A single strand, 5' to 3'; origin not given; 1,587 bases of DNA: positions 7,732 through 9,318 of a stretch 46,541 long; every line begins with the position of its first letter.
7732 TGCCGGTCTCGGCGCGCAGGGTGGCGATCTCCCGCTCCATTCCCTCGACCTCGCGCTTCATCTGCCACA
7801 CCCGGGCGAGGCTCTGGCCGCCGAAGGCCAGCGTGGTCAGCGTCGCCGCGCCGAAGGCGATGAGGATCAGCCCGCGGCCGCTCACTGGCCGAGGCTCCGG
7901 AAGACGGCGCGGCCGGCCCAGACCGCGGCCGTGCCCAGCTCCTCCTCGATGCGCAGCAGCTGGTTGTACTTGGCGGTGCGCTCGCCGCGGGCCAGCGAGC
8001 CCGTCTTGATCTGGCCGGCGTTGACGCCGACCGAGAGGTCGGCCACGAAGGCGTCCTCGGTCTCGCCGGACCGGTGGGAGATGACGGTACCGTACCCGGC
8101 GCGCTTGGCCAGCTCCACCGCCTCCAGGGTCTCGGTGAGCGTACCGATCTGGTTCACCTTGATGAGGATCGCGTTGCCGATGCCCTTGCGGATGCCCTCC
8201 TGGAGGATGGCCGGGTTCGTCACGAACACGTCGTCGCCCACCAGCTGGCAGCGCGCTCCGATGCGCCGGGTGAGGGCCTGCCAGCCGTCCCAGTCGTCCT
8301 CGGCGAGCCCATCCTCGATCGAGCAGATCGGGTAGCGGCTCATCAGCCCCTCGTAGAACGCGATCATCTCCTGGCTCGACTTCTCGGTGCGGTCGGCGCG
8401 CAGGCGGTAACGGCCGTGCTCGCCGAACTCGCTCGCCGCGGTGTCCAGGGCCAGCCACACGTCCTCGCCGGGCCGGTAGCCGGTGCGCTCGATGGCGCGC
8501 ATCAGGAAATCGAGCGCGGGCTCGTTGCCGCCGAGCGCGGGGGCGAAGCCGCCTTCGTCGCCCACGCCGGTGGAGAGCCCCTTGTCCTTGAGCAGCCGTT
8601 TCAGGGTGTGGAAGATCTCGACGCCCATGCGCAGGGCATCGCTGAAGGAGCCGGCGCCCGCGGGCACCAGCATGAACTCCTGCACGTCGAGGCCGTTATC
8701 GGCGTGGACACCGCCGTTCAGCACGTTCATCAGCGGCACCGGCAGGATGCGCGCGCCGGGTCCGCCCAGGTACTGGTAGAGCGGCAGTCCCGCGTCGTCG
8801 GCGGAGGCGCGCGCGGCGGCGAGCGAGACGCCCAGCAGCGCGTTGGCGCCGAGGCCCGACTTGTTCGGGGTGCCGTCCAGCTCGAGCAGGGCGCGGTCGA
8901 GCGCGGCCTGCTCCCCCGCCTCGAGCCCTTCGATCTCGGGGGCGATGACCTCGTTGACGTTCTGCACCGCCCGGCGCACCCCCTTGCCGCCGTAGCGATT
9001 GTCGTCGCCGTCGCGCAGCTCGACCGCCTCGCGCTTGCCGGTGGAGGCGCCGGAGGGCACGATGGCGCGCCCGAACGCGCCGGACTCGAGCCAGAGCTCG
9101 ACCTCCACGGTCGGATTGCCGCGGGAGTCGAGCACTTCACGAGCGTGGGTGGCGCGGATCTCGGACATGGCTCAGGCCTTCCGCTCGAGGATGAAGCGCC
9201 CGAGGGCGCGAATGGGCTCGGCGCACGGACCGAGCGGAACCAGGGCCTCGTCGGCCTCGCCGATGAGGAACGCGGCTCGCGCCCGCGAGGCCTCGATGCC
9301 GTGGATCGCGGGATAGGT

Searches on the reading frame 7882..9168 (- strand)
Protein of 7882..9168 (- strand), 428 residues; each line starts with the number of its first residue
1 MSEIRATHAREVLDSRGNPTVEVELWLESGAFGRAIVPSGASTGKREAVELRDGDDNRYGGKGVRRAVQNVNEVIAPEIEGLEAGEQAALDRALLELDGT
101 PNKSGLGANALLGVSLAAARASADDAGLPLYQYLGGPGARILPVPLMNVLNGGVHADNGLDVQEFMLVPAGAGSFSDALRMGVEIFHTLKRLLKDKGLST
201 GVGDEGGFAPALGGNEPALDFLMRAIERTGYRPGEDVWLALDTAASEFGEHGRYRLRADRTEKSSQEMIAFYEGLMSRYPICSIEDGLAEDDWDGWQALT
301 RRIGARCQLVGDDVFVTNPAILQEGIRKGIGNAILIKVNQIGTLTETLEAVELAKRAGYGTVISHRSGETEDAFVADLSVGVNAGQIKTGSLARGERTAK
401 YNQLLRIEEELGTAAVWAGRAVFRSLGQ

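Call 74: list_cluster_members(proteins=[window:7882-9168:-, window:4960-5772:-, window:4724-4963:-, window:6055-7590:-])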
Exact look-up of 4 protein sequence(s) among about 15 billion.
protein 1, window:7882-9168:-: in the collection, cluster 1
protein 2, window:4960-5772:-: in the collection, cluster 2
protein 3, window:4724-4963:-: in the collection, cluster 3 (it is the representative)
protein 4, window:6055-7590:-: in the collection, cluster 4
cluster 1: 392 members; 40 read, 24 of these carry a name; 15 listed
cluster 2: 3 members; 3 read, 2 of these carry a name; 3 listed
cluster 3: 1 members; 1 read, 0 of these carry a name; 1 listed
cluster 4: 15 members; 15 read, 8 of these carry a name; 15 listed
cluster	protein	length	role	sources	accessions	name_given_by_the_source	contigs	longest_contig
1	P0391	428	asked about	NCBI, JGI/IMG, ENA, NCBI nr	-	-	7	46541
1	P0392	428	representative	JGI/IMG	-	-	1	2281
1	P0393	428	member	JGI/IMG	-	enolase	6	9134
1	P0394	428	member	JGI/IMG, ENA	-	enolase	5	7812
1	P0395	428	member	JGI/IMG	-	enolase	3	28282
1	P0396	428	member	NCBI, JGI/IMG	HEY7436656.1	MAG TPA: phosphopyruvate hydratase [Methylomirabilota bacterium] | enolase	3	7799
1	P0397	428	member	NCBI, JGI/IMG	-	enolase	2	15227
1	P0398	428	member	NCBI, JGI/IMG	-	enolase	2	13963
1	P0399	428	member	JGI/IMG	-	enolase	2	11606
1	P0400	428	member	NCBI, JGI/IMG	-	enolase 1/2/3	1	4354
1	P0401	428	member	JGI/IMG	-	enolase 1/2/3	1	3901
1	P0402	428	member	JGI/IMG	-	enolase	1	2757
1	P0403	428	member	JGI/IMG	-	enolase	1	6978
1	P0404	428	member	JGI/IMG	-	enolase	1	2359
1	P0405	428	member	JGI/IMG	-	enolase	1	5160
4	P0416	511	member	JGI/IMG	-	cellulose synthase/poly-beta-1,6-N-acetylglucosamine synthase-like glycosyltransferase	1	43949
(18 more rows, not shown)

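Call 75: find_encoding_contigs(protein=P0416, flank=6000, max_places=2)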
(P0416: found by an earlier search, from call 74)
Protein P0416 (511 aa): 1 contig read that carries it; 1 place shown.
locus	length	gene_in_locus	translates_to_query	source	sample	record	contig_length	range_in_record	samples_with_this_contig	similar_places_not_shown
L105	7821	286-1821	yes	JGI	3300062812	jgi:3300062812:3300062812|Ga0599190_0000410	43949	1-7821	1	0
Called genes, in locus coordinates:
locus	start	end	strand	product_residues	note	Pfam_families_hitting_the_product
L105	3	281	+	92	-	?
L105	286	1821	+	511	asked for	PF13641:Glyco_tranf_2_3, PF13632:Glyco_trans_2_3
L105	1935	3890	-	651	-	PF00239:Resolvase, PF07508:Recombinase, PF13408:Zn_ribbon_recom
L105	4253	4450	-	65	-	-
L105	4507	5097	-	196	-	PF09335:VTT_dom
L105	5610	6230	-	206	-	PF04011:LemA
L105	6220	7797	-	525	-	PF00329:Complex1_30kDa, PF00374:NiFeSe_Hases (weak), PF00346:Complex1_49kDa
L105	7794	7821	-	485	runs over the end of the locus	PF00361:Proton_antipo_M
